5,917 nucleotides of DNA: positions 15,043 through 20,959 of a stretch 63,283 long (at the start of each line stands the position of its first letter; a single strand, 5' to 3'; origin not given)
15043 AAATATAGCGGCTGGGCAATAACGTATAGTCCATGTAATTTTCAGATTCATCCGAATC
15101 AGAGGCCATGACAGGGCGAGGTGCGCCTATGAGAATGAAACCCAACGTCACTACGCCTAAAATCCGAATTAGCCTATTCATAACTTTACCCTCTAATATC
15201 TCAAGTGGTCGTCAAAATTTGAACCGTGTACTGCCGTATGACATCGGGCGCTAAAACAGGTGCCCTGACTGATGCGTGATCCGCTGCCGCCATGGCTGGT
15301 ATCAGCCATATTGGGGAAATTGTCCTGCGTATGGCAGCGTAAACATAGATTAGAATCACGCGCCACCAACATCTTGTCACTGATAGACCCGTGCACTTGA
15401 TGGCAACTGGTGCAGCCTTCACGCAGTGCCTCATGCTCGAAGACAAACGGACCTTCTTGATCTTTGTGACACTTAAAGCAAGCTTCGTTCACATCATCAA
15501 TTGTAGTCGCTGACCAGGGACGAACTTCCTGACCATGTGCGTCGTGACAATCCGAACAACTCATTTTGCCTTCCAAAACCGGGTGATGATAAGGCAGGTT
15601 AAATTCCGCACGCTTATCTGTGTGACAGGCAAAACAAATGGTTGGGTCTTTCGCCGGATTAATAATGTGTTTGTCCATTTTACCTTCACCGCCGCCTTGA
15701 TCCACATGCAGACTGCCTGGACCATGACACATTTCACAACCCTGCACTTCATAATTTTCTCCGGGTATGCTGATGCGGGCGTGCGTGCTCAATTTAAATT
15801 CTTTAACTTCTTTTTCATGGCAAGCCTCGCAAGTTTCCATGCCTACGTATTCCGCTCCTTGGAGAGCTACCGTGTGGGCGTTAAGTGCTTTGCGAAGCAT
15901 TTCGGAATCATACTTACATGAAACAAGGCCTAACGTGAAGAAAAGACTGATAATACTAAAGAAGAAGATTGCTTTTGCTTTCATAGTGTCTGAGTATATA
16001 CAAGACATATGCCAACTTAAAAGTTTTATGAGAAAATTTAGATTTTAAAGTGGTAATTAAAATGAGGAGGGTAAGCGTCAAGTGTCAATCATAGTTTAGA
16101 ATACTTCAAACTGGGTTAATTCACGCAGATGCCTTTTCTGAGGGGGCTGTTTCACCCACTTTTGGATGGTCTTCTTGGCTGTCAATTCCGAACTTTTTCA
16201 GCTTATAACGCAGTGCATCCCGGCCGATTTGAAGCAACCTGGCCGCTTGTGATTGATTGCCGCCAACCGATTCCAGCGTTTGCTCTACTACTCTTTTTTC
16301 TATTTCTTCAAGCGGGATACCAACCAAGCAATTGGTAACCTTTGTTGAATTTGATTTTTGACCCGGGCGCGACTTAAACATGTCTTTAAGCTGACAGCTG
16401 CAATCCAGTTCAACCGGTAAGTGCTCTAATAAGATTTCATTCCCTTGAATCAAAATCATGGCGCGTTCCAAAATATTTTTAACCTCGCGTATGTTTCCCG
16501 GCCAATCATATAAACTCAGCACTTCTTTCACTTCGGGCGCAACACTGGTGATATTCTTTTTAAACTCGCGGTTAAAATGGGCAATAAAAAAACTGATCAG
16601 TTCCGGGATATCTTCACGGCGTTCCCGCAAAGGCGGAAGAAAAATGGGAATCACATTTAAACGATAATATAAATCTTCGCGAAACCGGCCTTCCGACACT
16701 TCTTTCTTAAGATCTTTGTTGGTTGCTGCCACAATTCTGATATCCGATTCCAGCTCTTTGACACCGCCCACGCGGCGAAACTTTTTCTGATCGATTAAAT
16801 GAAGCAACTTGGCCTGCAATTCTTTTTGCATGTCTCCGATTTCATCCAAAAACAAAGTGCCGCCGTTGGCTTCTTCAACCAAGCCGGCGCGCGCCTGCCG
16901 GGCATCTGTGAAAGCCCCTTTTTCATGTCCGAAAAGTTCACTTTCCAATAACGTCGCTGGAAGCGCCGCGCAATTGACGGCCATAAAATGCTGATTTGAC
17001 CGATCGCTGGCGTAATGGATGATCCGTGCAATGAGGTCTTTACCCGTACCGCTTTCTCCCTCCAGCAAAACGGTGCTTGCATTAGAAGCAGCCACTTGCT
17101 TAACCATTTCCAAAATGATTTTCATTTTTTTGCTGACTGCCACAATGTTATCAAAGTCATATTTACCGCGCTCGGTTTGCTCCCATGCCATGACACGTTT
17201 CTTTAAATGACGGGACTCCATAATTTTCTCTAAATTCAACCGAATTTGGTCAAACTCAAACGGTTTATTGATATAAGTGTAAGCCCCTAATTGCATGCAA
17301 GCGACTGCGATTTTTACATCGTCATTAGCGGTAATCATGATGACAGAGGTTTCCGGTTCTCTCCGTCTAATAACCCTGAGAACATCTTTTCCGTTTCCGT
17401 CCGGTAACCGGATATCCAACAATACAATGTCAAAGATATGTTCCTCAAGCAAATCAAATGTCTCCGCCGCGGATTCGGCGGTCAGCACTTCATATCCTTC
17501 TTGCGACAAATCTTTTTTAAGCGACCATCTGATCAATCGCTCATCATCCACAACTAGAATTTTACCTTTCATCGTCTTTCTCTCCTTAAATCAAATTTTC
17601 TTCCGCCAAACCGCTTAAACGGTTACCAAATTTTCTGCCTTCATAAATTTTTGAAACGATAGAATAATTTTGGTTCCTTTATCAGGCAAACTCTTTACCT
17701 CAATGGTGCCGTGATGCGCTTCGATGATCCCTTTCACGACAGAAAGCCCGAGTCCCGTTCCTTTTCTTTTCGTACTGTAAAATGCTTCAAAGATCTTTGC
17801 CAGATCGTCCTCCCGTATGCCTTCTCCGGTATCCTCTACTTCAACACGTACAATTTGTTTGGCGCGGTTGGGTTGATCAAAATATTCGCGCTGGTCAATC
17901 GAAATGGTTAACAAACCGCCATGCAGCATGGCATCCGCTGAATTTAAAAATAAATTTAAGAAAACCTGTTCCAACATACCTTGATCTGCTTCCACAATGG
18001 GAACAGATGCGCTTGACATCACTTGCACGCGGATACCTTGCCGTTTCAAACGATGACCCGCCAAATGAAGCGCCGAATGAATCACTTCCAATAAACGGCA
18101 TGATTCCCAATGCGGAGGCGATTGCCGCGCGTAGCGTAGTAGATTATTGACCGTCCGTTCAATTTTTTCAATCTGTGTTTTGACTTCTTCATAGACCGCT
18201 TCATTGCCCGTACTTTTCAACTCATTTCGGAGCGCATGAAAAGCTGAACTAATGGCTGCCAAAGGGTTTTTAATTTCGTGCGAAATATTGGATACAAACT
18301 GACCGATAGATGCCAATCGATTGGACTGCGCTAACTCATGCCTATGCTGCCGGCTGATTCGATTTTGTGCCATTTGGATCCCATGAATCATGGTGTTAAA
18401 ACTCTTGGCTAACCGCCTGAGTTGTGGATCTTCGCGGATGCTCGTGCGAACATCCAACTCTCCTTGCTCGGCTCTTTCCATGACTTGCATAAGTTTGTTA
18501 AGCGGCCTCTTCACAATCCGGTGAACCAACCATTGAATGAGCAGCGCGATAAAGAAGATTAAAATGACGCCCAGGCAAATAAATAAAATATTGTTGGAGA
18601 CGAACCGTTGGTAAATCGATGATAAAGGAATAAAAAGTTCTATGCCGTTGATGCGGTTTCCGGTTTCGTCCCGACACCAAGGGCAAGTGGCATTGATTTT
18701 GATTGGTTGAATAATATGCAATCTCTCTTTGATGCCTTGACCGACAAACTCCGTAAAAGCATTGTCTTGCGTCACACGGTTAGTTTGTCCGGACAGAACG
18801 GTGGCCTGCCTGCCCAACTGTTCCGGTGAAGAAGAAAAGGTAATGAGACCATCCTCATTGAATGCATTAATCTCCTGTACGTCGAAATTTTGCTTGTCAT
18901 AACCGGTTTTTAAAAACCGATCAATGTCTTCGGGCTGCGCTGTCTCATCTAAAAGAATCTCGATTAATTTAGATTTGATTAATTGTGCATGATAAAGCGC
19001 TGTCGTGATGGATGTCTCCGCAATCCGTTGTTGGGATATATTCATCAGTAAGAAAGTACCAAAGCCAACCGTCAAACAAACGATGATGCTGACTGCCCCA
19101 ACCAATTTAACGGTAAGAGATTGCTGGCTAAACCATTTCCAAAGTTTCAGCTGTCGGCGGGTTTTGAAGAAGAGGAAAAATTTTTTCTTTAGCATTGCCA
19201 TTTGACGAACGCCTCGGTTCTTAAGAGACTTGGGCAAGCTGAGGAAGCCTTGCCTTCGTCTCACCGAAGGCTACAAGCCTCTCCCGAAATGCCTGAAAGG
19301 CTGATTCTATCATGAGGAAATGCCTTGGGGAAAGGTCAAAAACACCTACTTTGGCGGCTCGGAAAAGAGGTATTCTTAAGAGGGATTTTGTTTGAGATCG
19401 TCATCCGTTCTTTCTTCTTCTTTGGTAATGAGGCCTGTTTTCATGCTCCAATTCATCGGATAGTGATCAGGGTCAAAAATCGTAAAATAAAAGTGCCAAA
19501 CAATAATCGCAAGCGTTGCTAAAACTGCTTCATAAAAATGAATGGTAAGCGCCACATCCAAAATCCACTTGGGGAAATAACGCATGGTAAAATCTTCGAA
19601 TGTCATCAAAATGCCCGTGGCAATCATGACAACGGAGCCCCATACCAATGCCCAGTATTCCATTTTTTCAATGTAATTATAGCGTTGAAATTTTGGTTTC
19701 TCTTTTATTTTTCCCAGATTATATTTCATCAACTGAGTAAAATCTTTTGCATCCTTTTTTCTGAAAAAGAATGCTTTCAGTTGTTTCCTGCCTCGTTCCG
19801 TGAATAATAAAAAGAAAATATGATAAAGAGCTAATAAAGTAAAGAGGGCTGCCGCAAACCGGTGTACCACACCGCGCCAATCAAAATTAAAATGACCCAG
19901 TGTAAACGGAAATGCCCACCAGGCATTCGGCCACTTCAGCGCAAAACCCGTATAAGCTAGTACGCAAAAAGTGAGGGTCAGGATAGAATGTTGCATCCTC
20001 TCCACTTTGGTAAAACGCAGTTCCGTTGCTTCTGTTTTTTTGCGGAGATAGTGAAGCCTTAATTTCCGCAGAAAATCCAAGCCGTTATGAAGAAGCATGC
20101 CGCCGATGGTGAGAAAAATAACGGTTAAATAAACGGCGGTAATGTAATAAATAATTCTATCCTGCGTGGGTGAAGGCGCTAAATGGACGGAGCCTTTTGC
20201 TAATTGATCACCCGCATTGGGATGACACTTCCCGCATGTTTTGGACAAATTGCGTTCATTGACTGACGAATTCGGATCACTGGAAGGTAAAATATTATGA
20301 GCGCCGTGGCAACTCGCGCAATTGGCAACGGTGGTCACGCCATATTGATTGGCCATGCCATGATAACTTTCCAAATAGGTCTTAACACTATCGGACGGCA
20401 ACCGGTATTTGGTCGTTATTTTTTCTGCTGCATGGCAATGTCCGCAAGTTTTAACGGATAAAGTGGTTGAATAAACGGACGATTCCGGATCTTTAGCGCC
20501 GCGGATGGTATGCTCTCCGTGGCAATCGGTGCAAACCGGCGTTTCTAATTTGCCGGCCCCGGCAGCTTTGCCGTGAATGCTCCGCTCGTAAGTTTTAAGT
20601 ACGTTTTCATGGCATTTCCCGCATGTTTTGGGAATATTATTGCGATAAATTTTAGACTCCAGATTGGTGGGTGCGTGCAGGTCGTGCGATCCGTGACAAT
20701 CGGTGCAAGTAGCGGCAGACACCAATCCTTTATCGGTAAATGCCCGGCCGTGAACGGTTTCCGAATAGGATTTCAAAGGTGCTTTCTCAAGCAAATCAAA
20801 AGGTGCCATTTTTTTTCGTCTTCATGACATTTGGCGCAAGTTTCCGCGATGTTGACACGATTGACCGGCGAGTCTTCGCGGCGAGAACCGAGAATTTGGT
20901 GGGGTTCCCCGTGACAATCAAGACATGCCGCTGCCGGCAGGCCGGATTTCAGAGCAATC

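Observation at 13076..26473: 13.4-kb co-directional multihaem cluster that could form a complete quinone-pool-to-outer-membrane electron conduit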

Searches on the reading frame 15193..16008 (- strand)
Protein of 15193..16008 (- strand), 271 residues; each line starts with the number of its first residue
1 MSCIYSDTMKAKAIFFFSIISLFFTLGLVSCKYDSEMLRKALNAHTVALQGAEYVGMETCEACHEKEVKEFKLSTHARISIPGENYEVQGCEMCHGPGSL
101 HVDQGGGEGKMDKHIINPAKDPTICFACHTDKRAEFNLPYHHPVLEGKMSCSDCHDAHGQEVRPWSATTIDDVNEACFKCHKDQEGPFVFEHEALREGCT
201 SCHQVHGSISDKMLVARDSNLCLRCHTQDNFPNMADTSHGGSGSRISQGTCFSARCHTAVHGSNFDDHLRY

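Call 4: search_protein_families(library=pfam, proteins=[window:15193-16008:-], max_evalue=0.01)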
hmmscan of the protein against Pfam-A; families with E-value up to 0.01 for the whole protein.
window:15193-16008:- (271 aa): 5 families
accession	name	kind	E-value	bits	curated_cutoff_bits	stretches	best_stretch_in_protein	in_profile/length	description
PF09699.15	Paired_CXXCH_1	-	8.4e-22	77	20.6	2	192-229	1-39/41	Doubled CXXCH motif (Paired_CXXCH_1)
PF22678.1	Cytochrom_c_NrfB-like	-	1.3e-10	42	27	2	91-161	1-71/89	Cytochrome c-type protein NrfB-like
PF14522.11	Cytochrome_C7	-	8.4e-09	35.6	24.8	1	146-204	10-67/67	Cytochrome c7 and related cytochrome c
PF14537.11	Cytochrom_c3_2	-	4.5e-06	27.5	25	0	192-258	2-65/79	Cytochrome c3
PF22113.1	Mtrc-MtrF_II-IV_dom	-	2e-05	24.7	30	1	55-99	118-168/176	Outer membrane cytochrome MtrC/MtrF-like, domains II/IV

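Call 5: search_protein_families(library=ncbifam, proteins=[window:15193-16008:-], max_evalue=0.01)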
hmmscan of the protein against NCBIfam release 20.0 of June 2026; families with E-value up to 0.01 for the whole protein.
window:15193-16008:- (271 aa): 9 families
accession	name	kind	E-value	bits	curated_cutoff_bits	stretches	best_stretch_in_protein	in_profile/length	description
NF041028.1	decahem_GSU2203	exception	2.3e-54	184.8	325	2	119-265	145-303/317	GSU2203 family decaheme c-type cytochrome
TIGR03508.1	decahem_SO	subfamily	1.9e-50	171.8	192.2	2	113-266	108-257/258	DmsE family decaheme c-type cytochrome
TIGR01905.1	paired_CXXCH_1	subfamily_domain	1e-17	63.7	25.2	2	192-230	1-40/41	doubled CXXCH domain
NF008659.0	PRK11659.1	equivalog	3.8e-10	39.8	184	2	58-161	47-148/188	cytochrome c nitrite reductase pentaheme subunit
NF041198.1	UshA_like_PCGU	equivalog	6.6e-08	31.6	275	2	84-134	469-513/519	UshA-like (seleno)protein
TIGR03146.1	cyt_nit_nrfB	equivalog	1.3e-07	32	166.6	1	161-228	71-143/145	cytochrome c nitrite reductase pentaheme subunit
NF049875.1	NetB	exception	5.2e-06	26.4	380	1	168-229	132-198/211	Nrf-like electron transfer protein NetB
NF047727.1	4hemeCytCCctA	equivalog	0.0045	17.1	180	0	54-133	34-108/109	tetraheme c-type cytochrome CctA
NF045722.1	c3_cytochr_TmcA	equivalog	0.0071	16.2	114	1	175-230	58-114/125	acidic tetraheme cytochrome c3 TmcA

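Call 25: search_solved_structures(query=window:15193-16008:-, max_evalue=1, show_alignments=1)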
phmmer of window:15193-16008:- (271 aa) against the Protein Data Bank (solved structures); distinct sequences matched with E-value up to 1: 10.
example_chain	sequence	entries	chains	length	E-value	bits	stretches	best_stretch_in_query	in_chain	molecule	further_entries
6r2q_A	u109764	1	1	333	8.5e-37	130.4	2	119-265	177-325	Cystathionine beta-synthase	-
2ozy_A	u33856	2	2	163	1.6e-05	27.8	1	59-185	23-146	Cytochrome c-type protein nrfB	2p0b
6i5b_A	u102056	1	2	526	0.019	17.7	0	85-130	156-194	Uncharacterized protein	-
7tfs_A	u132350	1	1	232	0.13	15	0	198-227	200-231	Cytochrome c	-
6qvm_A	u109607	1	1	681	0.14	14.9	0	147-234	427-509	Multiheme cytochrome cf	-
28pb_A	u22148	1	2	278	0.35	13.5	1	85-183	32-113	Cytochrome c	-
4k4c_A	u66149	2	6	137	0.53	13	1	134-181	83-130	Proofreading thioesterase EntH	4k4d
1fs9_A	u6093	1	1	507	0.53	13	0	149-186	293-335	CYTOCHROME C NITRITE REDUCTASE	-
1fs7_A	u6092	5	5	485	0.55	12.9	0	149-186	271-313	CYTOCHROME C NITRITE REDUCTASE | Cytochrome c-552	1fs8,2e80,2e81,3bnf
3bng_A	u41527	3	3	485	0.63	12.7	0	149-186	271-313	Cytochrome c-552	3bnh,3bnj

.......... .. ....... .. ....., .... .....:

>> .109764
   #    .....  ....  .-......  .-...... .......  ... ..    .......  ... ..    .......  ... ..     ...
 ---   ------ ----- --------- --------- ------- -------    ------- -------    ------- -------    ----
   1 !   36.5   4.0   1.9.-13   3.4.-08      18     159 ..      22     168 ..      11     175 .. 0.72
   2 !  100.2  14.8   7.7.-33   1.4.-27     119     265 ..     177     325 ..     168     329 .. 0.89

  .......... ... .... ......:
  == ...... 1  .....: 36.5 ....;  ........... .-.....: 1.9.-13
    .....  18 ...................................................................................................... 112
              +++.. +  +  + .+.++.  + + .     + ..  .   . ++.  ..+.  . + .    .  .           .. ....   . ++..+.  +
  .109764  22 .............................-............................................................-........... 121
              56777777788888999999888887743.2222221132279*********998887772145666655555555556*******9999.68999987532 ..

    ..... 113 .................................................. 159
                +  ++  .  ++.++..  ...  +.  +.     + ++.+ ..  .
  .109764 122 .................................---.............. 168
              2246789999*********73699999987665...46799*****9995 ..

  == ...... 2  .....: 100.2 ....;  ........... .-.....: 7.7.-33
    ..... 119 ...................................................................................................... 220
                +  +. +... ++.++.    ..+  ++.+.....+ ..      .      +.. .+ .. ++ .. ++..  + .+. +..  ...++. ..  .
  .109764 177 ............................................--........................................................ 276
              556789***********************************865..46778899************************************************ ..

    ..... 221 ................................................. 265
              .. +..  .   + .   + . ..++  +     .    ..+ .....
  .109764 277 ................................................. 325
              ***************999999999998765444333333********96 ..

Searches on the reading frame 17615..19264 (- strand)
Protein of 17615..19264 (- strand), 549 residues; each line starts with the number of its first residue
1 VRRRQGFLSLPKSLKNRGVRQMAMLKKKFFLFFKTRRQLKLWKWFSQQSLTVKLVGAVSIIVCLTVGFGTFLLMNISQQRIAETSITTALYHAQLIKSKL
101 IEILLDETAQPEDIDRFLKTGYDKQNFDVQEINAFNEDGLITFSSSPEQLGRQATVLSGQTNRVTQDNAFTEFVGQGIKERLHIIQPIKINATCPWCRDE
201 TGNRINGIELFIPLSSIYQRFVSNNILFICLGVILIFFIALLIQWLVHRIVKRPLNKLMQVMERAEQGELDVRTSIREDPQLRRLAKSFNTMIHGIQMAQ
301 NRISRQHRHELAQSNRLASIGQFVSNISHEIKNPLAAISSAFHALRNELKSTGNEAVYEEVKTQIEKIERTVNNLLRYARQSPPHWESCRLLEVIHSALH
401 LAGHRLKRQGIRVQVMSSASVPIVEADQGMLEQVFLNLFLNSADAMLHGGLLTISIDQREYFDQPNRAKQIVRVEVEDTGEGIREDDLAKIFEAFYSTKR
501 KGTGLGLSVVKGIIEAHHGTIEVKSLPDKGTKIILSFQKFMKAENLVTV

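Call 66: search_protein_families(library=pfam, proteins=[window:17615-19264:-], max_evalue=0.1)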
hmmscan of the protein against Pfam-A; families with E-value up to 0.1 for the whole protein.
window:17615-19264:- (549 aa): 7 families
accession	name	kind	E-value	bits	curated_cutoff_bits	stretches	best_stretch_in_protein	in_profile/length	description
PF02518.31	HATPase_c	-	2e-24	86.6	26.4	1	427-537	2-107/111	Histidine kinase-, DNA gyrase B-, and HSP90-like ATPase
PF00512.31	HisKA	-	2.6e-13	50.3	26.9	1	321-381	3-63/66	His Kinase A (phospho-acceptor) domain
PF00672.30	HAMP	-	2.3e-09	37.8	25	1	247-297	2-52/53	HAMP domain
PF04513.17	Baculo_PEP_C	-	0.0036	17.8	38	1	315-376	38-98/140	Baculovirus polyhedron envelope protein, PEP, C terminus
PF13589.12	HATPase_c_3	-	0.011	16.2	25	1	432-500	4-62/137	Histidine kinase-, DNA gyrase B-, and HSP90-like ATPase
PF13675.11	PilJ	-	0.023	15.2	26.6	0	312-381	21-97/114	Type IV pili methyl-accepting chemotaxis transducer N-term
PF04632.18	FUSC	-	0.071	12.1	30.9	0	253-380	192-318/660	Fusaric acid resistance protein family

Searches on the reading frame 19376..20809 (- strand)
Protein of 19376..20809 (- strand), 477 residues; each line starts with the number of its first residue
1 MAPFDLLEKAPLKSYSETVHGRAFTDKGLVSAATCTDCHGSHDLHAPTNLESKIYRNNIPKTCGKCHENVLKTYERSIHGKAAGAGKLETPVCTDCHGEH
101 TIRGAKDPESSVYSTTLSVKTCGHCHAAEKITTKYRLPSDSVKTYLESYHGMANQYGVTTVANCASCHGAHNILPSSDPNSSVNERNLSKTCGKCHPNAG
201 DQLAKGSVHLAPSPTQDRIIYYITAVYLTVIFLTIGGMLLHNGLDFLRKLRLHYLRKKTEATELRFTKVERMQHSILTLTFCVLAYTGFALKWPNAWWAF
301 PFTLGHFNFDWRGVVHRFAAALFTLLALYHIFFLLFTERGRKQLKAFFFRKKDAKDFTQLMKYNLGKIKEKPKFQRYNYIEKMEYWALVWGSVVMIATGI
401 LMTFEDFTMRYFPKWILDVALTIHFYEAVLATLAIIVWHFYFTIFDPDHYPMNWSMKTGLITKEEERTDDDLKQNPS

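Call 4: search_protein_families(library=pfam, proteins=[window:19376-20809:-], max_evalue=0.01)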
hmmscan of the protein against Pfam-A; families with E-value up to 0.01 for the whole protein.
window:19376-20809:- (477 aa): 8 families
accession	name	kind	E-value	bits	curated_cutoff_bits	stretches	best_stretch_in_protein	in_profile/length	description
PF01292.26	Ni_hydr_CYTB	-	6.6e-20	72.1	30.1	1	265-445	1-164/179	Prokaryotic cytochrome b561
PF14522.11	Cytochrome_C7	-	8.5e-10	38.8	24.8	2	61-126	14-66/67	Cytochrome c7 and related cytochrome c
PF09699.15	Paired_CXXCH_1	-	1.8e-08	34.4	20.6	1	30-69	4-38/41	Doubled CXXCH motif (Paired_CXXCH_1)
PF14537.11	Cytochrom_c3_2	-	4.8e-06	27.4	25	1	33-126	7-78/79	Cytochrome c3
PF00684.25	DnaJ_CXXCXGXG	-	3.1e-05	24.6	32.7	0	84-132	10-54/65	DnaJ central domain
PF02085.21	Cytochrom_CIII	-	0.00099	19.9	22.9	0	27-73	41-88/101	Class III cytochrome C family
PF14358.11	DUF4405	-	0.0011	19.9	26.7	1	276-333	5-64/66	Domain of unknown function (DUF4405)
PF22678.1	Cytochrom_c_NrfB-like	-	0.0051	17.7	27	0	162-195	59-89/89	Cytochrome c-type protein NrfB-like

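Call 5: search_protein_families(library=ncbifam, proteins=[window:19376-20809:-], max_evalue=0.01)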
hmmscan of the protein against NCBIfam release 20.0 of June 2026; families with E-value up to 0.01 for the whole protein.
window:19376-20809:- (477 aa): 9 families
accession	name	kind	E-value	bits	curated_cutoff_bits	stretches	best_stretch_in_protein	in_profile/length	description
TIGR01583.1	formate-DH-gamm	equivalog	4.5e-18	66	115.85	1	265-446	4-172/204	formate dehydrogenase subunit gamma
NF007924.0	PRK10639.1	equivalog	2e-08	34.2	341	1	258-444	2-172/211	formate dehydrogenase cytochrome b556 subunit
TIGR04257.1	nanowire_3heme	domain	3.5e-08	33.5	40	1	162-197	24-59/75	c(7)-type cytochrome triheme domain-containing protein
TIGR03507.1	decahem_SO1788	subfamily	3.6e-08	32.3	209.3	2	93-182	246-313/672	OmcA/MtrC family decaheme c-type cytochrome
NF007558.0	PRK10179.1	equivalog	4.5e-07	29.8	339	1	264-444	8-174/217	formate dehydrogenase-N subunit gamma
TIGR03508.1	decahem_SO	subfamily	7.5e-07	28.9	192.2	1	13-198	15-176/258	DmsE family decaheme c-type cytochrome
TIGR02125.1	CytB-hydogenase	equivalog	4.9e-06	26.2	121.5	1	265-407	2-143/212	Ni/Fe-hydrogenase, b-type cytochrome subunit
NF041028.1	decahem_GSU2203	exception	7.2e-05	22.1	325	0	61-201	37-186/317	GSU2203 family decaheme c-type cytochrome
NF008659.0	PRK11659.1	equivalog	0.0011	18.7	184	0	58-199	44-170/188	cytochrome c nitrite reductase pentaheme subunit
